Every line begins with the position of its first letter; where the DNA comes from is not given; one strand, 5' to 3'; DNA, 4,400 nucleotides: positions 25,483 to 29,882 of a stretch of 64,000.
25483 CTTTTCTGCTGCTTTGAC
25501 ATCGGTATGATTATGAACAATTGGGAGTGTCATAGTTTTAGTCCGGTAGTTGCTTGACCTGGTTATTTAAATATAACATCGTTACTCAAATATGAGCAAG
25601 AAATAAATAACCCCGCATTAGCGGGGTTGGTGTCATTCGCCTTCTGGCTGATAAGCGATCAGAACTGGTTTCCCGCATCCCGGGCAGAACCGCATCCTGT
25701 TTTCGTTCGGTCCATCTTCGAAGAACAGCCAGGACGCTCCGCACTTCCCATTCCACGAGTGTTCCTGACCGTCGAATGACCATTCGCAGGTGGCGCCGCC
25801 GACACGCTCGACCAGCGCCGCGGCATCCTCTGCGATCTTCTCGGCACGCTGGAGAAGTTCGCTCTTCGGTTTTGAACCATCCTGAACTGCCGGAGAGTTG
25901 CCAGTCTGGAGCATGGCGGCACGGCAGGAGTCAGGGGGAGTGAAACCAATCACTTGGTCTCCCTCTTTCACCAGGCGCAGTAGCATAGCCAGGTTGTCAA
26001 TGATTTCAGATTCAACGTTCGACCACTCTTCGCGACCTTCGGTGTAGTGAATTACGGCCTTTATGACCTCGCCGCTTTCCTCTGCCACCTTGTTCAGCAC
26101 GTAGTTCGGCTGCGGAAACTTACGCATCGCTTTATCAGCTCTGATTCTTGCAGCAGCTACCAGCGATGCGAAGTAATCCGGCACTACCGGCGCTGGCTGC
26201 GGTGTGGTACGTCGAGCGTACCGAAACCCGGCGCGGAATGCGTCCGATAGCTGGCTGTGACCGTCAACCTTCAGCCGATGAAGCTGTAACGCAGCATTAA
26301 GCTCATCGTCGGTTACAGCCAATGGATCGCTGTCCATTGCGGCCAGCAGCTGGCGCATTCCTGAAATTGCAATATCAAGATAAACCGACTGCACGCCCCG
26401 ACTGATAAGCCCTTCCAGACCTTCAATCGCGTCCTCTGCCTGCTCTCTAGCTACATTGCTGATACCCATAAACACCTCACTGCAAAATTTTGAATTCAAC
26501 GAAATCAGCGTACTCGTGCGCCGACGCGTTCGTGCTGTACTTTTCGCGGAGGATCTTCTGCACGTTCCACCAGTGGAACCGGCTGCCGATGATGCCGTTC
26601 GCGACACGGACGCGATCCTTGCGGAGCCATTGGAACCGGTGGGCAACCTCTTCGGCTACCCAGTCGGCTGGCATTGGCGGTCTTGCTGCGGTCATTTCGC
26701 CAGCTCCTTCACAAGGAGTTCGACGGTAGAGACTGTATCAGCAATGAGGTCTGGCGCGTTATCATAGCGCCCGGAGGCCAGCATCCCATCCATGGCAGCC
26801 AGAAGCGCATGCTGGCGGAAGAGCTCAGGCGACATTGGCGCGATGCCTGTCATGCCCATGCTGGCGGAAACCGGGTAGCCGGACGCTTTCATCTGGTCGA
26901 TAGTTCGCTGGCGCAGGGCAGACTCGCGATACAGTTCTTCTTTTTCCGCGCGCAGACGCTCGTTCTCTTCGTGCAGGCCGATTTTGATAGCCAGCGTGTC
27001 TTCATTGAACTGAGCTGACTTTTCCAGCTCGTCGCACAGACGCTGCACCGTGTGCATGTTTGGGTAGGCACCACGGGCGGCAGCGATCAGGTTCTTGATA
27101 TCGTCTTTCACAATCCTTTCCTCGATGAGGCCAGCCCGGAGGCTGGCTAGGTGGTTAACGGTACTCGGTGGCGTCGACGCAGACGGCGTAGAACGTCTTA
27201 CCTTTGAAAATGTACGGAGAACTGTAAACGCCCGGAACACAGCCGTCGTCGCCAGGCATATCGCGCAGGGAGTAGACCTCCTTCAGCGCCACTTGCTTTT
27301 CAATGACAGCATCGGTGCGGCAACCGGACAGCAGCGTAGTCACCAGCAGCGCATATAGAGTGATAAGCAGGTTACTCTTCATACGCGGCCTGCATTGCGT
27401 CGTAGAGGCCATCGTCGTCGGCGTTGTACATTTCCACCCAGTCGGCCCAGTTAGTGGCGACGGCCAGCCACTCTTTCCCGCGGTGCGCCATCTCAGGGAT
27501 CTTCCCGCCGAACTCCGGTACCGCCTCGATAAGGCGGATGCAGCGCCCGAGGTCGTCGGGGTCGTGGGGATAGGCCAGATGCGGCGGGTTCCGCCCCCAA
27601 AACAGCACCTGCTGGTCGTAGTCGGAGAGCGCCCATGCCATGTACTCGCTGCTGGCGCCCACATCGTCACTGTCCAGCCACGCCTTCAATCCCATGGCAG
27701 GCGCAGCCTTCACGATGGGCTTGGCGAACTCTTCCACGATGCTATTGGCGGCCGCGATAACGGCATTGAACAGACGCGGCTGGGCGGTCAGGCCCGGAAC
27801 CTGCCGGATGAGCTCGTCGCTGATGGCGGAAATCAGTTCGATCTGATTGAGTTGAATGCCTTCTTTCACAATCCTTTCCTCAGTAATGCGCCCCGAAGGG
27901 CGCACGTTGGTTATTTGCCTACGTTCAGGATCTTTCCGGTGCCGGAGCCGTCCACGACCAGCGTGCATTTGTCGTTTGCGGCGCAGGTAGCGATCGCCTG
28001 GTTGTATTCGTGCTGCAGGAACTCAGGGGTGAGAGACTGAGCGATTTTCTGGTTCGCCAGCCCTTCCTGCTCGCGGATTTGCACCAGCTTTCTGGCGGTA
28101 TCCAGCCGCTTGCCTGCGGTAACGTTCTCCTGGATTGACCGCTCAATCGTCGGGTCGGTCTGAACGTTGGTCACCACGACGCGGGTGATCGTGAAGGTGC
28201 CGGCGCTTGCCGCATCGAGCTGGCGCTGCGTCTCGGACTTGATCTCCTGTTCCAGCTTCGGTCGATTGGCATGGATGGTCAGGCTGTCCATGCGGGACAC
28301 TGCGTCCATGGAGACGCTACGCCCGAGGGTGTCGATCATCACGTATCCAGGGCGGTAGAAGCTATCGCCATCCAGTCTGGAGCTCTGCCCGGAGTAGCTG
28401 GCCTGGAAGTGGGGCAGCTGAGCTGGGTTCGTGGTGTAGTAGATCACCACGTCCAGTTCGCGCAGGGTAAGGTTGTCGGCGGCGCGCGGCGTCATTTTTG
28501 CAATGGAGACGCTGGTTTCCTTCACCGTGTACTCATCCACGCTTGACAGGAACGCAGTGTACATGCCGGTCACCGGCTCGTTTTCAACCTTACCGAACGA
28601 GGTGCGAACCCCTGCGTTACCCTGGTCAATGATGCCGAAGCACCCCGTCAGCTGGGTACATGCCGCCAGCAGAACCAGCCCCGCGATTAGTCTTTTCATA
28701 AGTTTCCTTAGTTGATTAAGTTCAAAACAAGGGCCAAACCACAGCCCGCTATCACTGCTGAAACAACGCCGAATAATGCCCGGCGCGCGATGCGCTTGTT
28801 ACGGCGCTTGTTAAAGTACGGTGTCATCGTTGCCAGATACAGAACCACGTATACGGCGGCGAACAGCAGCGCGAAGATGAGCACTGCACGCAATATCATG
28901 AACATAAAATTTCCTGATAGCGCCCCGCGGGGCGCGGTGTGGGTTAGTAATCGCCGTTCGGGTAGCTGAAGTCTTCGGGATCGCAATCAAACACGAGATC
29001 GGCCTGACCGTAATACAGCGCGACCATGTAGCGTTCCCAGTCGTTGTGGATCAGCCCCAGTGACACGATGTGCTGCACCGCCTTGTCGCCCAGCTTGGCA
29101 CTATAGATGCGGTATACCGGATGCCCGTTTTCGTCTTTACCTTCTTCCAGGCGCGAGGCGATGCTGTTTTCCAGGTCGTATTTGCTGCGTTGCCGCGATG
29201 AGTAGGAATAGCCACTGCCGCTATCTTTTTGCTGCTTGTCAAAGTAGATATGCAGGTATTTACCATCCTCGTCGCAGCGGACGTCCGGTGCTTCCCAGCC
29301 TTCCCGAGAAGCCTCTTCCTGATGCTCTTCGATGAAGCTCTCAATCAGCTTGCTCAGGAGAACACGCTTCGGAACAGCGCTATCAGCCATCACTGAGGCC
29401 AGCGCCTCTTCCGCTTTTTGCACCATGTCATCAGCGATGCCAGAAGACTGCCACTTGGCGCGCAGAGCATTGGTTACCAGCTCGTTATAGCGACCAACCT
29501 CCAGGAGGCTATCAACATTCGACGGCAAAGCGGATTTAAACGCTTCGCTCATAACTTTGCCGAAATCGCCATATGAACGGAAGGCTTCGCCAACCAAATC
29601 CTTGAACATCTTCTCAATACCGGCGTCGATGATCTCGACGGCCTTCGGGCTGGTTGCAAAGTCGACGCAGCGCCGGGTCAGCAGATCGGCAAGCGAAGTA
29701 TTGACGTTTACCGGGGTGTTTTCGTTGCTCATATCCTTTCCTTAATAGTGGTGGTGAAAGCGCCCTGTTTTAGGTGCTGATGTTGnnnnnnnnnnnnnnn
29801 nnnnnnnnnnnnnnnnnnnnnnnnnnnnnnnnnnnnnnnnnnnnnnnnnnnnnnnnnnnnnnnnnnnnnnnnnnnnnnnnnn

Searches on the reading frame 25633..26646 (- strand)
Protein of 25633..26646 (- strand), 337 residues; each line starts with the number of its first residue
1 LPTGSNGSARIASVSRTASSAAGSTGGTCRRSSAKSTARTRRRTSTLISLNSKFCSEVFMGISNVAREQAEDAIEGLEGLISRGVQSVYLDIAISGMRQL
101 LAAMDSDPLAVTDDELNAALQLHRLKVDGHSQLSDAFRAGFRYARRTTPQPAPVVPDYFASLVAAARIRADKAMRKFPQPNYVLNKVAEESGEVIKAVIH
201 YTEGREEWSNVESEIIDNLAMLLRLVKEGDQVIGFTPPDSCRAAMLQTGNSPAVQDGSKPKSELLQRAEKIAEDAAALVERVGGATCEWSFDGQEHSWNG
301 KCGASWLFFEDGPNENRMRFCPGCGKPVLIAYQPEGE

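Call 13: search_protein_families(library=phrogs, proteins=[window:25633-26646:-], max_evalue=0.00001)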
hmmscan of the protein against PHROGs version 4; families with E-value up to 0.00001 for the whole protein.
window:25633-26646:- (337 aa): 1 family
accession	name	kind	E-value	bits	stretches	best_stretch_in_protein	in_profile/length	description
phrog_10312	-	unknown function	3e-12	47.8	1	261-330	51-115/142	-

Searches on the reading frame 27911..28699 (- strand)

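Call 13: search_protein_families(library=phrogs, proteins=[window:27911-28699:-], max_evalue=0.00001)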
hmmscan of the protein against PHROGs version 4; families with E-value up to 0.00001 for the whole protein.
window:27911-28699:- (262 aa): 1 family
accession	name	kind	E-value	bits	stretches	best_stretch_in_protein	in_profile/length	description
phrog_200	-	other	1.3e-36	127.6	1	1-260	81-359/379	lipoprotein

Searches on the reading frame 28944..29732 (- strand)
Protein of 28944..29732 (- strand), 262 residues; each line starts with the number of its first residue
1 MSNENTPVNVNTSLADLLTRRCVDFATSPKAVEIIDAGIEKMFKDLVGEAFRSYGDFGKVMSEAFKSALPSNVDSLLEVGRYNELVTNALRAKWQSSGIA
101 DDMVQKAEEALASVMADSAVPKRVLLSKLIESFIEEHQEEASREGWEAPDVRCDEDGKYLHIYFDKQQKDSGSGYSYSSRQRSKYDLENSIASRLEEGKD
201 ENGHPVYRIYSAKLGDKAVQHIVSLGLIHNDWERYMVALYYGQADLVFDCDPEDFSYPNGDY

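Call 13: search_protein_families(library=phrogs, proteins=[window:28944-29732:-], max_evalue=0.00001)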
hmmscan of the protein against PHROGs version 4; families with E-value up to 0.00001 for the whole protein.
window:28944-29732:- (262 aa): 1 family
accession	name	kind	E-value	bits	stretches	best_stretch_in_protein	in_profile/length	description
phrog_2600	-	unknown function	4.4e-51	175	1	11-262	3-235/236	-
